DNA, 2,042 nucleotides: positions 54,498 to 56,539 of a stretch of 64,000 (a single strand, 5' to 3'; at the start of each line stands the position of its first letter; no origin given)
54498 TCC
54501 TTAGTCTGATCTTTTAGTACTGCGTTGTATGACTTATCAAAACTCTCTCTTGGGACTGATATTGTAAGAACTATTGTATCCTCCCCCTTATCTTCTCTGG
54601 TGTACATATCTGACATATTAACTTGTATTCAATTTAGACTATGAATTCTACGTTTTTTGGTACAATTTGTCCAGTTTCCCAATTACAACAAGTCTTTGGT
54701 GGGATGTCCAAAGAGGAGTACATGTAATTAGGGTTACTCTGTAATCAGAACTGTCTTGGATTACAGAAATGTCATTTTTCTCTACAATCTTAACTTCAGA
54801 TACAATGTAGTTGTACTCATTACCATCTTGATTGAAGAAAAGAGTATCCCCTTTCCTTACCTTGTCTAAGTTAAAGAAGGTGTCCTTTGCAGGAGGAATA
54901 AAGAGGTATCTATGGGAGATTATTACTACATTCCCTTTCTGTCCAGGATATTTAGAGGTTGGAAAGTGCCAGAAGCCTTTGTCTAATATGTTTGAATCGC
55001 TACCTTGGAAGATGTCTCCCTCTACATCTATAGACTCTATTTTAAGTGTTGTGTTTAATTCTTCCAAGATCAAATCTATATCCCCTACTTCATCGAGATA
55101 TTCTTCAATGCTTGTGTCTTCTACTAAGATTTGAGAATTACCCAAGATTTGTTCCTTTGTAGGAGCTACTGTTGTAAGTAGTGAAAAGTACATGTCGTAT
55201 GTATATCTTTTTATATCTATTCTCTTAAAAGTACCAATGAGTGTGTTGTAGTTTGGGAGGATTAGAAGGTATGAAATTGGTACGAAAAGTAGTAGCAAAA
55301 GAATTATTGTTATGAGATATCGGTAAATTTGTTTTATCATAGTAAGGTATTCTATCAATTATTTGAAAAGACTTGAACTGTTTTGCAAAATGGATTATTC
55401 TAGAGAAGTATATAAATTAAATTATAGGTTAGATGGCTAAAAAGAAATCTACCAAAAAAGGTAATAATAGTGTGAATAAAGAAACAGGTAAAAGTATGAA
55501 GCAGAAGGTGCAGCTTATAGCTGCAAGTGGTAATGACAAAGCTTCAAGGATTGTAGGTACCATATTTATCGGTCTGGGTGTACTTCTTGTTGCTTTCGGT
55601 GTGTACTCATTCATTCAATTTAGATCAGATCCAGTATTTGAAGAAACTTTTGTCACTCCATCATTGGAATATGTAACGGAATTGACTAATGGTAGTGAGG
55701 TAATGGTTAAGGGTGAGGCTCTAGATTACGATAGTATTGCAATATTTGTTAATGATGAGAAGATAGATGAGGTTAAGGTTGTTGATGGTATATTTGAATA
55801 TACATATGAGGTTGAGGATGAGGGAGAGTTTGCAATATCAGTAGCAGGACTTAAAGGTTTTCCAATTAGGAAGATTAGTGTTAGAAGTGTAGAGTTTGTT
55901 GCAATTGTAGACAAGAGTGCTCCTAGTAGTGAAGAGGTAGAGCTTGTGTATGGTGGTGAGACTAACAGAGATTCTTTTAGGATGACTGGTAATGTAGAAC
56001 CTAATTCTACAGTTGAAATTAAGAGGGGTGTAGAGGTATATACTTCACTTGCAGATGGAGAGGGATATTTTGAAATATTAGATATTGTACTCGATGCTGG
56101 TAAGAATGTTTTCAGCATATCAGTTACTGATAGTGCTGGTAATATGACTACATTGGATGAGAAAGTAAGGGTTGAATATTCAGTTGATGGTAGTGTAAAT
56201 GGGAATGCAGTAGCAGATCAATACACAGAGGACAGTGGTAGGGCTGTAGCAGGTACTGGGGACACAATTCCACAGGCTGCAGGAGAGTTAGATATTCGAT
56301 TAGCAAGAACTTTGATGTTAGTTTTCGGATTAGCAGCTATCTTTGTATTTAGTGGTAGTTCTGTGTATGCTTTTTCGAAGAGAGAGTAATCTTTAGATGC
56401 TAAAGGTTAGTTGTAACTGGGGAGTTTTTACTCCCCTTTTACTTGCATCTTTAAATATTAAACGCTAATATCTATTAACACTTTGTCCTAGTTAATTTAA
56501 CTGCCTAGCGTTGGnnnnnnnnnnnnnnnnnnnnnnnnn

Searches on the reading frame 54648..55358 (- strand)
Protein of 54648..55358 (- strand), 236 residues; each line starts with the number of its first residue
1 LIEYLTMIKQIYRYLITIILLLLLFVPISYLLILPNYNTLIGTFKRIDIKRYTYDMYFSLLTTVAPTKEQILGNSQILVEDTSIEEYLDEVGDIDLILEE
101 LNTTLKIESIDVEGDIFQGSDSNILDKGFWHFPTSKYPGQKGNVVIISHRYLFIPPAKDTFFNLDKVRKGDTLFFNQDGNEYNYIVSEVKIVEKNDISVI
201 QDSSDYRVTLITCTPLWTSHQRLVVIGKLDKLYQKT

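Call 50: search_protein_families(library=pfam, proteins=[window:54648-55358:-], max_evalue=0.01)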
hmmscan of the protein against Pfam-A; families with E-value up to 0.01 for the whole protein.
window:54648-55358:- (236 aa): 1 family
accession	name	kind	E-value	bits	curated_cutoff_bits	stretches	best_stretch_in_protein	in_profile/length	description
PF04203.18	Sortase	-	1.5e-26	93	26.6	1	105-229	1-124/125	Sortase domain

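Call 64: find_related_loci(query=window:54648-55358:-, collection=metagenome_contigs, flank=4000)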
Query window:54648-55358:- (236 aa) in metagenome_contigs; peptide patterns used: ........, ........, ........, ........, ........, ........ (x = any residue, [..] = any of these).
108 stretches matched a pattern; 25 encode a relative of the query (tblastn E <= 1e-3); 25 distinct loci.
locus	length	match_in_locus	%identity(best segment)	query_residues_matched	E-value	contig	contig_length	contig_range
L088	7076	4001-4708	79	1-236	4e-127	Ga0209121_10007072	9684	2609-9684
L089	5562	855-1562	67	1-236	6e-111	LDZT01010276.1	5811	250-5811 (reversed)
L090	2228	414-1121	67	1-236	2e-116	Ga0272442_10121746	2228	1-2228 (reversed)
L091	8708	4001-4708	69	1-236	4e-106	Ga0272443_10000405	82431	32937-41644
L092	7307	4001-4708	65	1-236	4e-106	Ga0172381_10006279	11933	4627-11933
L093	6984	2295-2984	53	8-236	8e-82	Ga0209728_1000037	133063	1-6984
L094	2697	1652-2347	50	6-236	2e-83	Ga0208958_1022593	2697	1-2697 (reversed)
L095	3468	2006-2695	53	8-236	3e-82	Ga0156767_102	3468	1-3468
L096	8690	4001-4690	53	8-236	6e-82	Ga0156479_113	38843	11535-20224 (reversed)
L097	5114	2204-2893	53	8-236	3e-81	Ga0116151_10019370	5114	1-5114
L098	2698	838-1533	51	6-236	5e-83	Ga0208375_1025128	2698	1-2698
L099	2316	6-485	73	77-236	4e-80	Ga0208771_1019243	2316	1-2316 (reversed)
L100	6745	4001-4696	53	6-236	8e-76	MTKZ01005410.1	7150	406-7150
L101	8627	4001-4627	52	29-236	3e-74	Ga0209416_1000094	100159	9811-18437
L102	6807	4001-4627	52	29-236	3e-74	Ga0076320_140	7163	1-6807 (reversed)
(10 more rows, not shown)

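Call 67: search_protein_families(library=ncbifam, proteins=[window:54648-55358:-], max_evalue=0.01)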
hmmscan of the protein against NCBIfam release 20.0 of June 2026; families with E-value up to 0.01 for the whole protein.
window:54648-55358:- (236 aa): 7 families
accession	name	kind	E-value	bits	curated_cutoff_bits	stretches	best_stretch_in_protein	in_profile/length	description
TIGR01076.1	sortase_fam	subfamily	1.4e-24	86.5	39.35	1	104-229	2-127/136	sortase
NF058671.1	sortase_SrtD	exception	1.2e-22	80.5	140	1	100-216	62-171/187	class D sortase, LPxTATN-specific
NF033745.1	class_C_sortase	subfamily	8.1e-22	78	160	1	103-228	94-219/220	class C sortase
NF033746.1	class_D_sortase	subfamily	8.6e-21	74.2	165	1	101-216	9-117/135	class D sortase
NF033747.1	class_E_sortase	subfamily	8.1e-20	71.6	160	1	100-234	69-210/211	class E sortase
TIGR03784.1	marine_sortase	equivalog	9.9e-10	38.3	158.25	1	105-218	54-161/174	class GN sortase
NF033748.1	class_F_sortase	subfamily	2.7e-07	30.3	166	1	132-219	50-139/155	class F sortase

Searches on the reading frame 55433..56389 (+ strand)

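Call 50: search_protein_families(library=pfam, proteins=[window:55433-56389:+], max_evalue=0.01)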
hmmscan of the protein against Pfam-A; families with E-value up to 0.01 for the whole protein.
window:55433-56389:+ (318 aa): 3 families
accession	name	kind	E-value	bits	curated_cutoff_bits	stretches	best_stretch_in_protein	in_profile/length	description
PF09136.16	Glucodextran_B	-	9.7e-06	25.9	27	1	176-248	13-82/83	Glucodextranase, domain B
PF19077.6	Big_13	-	4.7e-05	24.3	27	1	177-242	24-94/102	Bacterial Ig-like domain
PF17936.7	Big_6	-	0.00024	21.7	27.6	1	178-238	11-73/83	Bacterial Ig domain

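Call 67: search_protein_families(library=ncbifam, proteins=[window:55433-56389:+], max_evalue=0.01)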
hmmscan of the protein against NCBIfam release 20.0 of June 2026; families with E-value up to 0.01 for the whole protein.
window:55433-56389:+ (318 aa): 2 families
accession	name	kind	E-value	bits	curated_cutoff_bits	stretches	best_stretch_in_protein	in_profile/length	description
NF033510.3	Ca_tandemer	repeat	8.5e-07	29.3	50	1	176-238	27-95/96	Ca2+-stabilized repeat-containing adhesin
NF040520.1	Ig_like_BLP2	equivalog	0.00042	18.6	750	1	154-241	415-498/730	Ig-like repeat protein Blp2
